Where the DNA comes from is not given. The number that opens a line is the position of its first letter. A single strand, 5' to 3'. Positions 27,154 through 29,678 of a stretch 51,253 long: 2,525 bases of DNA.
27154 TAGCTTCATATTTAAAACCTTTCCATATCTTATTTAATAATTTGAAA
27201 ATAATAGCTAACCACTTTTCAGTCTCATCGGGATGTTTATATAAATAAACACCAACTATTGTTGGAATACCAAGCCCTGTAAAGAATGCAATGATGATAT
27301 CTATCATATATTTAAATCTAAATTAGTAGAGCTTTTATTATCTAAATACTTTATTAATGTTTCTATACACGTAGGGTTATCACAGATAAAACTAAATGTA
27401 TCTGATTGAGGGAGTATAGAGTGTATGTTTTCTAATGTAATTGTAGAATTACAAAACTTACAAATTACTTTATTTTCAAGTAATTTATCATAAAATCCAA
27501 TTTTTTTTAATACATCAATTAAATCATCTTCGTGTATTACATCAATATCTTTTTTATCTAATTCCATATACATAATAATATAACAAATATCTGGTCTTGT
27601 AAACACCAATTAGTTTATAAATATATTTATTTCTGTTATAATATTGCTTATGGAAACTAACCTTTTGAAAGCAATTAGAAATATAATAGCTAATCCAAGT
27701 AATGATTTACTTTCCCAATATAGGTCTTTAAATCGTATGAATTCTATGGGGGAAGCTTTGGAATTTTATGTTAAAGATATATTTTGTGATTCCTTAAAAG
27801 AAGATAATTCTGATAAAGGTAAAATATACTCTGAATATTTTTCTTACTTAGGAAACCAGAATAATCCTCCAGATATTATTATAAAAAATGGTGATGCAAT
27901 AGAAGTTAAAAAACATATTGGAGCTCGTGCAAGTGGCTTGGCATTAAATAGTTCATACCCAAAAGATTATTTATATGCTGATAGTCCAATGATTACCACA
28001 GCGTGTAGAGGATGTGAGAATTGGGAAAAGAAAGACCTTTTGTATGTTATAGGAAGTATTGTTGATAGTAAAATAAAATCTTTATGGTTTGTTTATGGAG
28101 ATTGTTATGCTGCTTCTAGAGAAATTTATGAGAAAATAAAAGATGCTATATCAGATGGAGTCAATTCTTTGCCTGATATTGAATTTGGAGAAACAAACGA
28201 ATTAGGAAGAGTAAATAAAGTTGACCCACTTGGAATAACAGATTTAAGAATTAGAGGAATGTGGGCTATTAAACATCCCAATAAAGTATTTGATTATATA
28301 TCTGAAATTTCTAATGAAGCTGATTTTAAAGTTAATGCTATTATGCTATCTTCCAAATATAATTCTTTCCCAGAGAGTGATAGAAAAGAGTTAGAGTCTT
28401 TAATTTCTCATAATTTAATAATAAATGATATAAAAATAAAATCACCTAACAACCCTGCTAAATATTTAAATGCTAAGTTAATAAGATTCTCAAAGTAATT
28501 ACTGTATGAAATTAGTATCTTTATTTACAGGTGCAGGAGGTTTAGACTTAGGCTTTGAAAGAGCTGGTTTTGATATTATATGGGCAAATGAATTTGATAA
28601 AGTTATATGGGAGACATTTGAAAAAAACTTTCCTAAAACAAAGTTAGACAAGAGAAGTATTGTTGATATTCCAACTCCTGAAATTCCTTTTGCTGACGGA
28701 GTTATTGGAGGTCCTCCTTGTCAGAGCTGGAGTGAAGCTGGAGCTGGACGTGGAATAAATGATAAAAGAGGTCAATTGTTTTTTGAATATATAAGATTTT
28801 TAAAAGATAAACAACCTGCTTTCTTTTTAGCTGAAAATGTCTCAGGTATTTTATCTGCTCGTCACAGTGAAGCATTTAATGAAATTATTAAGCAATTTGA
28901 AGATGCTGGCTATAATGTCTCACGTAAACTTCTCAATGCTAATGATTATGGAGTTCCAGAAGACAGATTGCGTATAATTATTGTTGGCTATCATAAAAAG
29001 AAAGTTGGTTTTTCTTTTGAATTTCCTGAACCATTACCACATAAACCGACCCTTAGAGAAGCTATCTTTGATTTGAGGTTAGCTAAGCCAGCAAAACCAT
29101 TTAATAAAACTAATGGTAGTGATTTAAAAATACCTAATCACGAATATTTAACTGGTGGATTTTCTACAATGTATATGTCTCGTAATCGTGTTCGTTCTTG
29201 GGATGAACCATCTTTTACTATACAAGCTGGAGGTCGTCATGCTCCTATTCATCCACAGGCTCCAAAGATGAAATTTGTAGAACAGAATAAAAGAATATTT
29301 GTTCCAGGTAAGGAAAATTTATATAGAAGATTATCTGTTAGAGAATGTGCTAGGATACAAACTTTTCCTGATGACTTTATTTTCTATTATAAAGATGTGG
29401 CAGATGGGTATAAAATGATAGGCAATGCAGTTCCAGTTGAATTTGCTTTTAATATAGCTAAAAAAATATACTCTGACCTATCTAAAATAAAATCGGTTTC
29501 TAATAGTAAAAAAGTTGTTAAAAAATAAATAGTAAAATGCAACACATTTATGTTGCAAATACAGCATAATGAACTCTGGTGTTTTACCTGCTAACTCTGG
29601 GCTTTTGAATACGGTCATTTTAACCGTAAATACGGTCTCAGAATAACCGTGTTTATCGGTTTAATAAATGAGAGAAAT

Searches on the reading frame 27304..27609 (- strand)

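Call 13: search_protein_families(library=pfam, proteins=[window:27304-27609:-], max_evalue=0.01)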
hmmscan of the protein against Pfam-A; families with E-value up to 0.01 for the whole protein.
window:27304-27609:- (101 aa): 1 family
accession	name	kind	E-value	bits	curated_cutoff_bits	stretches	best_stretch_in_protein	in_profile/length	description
PF08480.16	Disaggr_assoc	-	0.0066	16.8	22.6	1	35-87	58-109/194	Disaggregatase related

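Call 59: search_protein_families(library=phrogs, proteins=[window:27304-27609:-], max_evalue=0.01)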
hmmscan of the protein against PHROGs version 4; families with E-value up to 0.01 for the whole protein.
window:27304-27609:- (101 aa): 0 families

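Call 60: search_protein_families(library=padloc, proteins=[window:27304-27609:-], max_evalue=0.01)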
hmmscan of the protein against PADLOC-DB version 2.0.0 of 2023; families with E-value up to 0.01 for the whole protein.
window:27304-27609:- (101 aa): 0 families

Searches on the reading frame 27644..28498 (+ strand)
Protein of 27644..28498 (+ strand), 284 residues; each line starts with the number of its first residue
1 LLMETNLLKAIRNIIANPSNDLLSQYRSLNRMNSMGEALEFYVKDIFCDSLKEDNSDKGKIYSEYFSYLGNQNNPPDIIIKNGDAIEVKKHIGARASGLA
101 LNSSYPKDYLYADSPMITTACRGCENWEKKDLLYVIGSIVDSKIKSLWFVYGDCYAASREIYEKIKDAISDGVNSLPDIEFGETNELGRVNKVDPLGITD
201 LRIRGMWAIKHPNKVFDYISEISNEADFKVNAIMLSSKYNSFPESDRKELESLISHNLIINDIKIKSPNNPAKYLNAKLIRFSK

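Call 13: search_protein_families(library=pfam, proteins=[window:27644-28498:+], max_evalue=0.01)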
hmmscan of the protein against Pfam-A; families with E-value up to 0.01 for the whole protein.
window:27644-28498:+ (284 aa): 1 family
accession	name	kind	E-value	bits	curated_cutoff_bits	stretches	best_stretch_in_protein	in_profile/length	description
PF09521.16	RE_NgoPII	-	1.2e-111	372.4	25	1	5-266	1-262/262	NgoPII restriction endonuclease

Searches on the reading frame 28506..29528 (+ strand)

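Call 13: search_protein_families(library=pfam, proteins=[window:28506-29528:+], max_evalue=0.01)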
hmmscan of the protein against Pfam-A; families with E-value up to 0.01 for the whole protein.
window:28506-29528:+ (340 aa): 1 family
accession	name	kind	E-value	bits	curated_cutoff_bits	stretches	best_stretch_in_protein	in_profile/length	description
PF00145.23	DNA_methylase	-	5.2e-96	322.3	22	1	1-322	1-323/324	C-5 cytosine-specific DNA methylase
